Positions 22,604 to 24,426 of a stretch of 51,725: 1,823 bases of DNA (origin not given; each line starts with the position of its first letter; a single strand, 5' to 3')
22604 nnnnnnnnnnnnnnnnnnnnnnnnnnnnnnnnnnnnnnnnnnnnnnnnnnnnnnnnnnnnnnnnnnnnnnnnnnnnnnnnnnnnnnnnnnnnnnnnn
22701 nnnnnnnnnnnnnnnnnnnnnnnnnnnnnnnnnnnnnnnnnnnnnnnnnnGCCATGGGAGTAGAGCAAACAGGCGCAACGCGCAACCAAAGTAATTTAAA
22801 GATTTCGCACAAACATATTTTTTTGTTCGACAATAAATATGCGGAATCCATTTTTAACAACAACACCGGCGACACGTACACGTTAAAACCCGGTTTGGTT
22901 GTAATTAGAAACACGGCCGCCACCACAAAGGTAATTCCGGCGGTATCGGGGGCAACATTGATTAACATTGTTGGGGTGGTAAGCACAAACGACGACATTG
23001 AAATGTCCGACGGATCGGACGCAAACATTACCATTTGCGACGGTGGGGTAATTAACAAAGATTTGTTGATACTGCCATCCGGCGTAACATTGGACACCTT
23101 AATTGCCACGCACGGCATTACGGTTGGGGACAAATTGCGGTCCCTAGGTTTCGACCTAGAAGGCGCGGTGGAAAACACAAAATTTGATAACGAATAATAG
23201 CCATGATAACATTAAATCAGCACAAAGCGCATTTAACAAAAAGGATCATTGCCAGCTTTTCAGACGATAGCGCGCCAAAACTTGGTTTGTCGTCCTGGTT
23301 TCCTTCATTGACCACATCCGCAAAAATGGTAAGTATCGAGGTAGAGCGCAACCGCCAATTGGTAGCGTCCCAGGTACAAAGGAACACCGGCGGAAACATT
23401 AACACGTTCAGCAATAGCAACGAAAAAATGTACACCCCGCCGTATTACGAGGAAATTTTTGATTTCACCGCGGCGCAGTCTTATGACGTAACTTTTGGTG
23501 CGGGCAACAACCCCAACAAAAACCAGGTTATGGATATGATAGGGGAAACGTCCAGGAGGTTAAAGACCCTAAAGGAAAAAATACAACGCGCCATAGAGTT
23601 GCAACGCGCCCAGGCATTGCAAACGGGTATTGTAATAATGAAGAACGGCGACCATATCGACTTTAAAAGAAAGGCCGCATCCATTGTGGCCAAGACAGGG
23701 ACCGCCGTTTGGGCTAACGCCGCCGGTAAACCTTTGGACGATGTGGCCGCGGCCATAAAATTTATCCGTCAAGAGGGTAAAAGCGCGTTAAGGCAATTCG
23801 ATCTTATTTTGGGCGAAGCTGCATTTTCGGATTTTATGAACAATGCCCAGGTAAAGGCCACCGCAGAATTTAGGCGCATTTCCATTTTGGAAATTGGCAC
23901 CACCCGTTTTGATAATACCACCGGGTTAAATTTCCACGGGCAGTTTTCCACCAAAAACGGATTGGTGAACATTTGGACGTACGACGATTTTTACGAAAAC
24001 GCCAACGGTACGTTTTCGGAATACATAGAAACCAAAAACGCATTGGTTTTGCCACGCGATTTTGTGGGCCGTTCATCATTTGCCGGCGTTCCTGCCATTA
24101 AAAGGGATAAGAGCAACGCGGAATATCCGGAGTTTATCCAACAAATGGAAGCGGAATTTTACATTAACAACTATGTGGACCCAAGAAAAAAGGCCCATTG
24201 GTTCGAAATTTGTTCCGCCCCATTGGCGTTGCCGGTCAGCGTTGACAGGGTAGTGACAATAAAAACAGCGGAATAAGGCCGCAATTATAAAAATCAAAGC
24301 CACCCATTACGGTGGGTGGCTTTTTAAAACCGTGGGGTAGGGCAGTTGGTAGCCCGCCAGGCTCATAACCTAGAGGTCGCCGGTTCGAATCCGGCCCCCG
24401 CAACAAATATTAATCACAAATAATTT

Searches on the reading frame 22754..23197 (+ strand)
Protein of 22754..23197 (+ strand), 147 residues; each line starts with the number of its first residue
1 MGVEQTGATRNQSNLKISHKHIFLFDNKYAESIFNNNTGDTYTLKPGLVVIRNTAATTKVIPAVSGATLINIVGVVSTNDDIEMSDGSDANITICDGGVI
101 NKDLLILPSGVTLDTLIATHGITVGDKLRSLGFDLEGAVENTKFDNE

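Call 7: search_protein_families(library=phrogs, proteins=[window:22754-23197:+])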
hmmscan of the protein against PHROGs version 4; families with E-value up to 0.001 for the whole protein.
window:22754-23197:+ (147 aa): 2 families
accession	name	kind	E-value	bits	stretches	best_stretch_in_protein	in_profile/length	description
phrog_5204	-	head and packaging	5e-36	124.7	1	6-146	11-151/151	head decoration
phrog_49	-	head and packaging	0.00032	21.6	1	40-127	49-139/147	head decoration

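Call 8: search_protein_families(library=pfam, proteins=[window:22754-23197:+], max_evalue=0.01)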
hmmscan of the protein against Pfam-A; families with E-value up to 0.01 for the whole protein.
window:22754-23197:+ (147 aa): 0 families

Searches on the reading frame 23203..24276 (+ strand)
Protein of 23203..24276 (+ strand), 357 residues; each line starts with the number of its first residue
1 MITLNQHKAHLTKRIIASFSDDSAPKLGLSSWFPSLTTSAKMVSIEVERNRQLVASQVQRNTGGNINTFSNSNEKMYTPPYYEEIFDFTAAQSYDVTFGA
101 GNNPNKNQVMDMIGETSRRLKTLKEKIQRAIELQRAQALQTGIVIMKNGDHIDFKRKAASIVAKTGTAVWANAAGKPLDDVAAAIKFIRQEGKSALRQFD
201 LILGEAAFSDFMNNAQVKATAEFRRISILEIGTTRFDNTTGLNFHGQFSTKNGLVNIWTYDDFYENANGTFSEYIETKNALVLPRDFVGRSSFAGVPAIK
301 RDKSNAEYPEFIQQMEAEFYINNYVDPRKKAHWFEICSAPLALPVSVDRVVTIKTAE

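Call 7: search_protein_families(library=phrogs, proteins=[window:23203-24276:+])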
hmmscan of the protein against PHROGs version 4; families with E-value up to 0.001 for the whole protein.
window:23203-24276:+ (357 aa): 1 family
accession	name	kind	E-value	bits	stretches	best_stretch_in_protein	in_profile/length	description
phrog_29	-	head and packaging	9.7e-42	144.6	1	27-355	48-358/439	major head protein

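Call 8: search_protein_families(library=pfam, proteins=[window:23203-24276:+], max_evalue=0.01)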
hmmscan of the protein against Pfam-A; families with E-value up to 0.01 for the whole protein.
window:23203-24276:+ (357 aa): 1 family
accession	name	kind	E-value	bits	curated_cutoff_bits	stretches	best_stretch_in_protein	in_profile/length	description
PF03864.22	Phage_cap_E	-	1.3e-30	107.1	22.9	1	32-354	24-328/329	Phage major capsid protein E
